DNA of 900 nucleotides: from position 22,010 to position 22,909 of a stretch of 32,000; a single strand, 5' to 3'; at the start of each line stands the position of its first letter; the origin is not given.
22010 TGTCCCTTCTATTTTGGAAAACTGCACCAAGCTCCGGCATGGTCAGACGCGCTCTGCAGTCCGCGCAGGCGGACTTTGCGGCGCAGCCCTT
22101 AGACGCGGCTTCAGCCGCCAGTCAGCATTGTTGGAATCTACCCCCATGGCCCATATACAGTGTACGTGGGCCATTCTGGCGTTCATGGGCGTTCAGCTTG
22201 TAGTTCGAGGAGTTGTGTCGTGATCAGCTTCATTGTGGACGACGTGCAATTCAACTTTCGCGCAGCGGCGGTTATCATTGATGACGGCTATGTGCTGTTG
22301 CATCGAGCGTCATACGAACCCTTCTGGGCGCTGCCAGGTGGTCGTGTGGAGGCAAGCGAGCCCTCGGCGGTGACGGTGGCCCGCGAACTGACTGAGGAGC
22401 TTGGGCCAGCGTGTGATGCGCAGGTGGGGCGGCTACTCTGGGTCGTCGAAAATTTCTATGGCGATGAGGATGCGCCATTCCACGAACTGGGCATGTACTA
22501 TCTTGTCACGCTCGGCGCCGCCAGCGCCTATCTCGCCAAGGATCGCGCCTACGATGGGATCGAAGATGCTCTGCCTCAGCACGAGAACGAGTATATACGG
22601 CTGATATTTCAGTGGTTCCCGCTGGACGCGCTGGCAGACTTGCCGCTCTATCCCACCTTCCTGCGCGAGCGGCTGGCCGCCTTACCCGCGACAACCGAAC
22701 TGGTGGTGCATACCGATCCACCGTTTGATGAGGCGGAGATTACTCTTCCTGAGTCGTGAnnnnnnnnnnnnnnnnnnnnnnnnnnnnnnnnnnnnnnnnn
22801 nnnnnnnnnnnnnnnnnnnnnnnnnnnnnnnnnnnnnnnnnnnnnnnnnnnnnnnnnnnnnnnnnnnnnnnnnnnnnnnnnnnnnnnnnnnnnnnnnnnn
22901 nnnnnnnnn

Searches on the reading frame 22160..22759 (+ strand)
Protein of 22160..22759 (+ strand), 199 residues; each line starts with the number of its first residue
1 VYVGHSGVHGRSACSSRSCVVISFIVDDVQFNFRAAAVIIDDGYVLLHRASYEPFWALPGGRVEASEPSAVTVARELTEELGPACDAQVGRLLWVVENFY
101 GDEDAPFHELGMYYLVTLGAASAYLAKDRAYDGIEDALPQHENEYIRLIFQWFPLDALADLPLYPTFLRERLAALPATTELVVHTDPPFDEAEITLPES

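Call 35: search_protein_families(library=pfam, proteins=[window:22160-22759:+], max_evalue=0.001)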
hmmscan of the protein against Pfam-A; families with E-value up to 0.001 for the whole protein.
window:22160-22759:+ (199 aa): 1 family
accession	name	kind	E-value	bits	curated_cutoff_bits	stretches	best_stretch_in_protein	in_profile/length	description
PF00293.34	NUDIX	-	3.4e-13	50.2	21.1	1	35-162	6-122/134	NUDIX domain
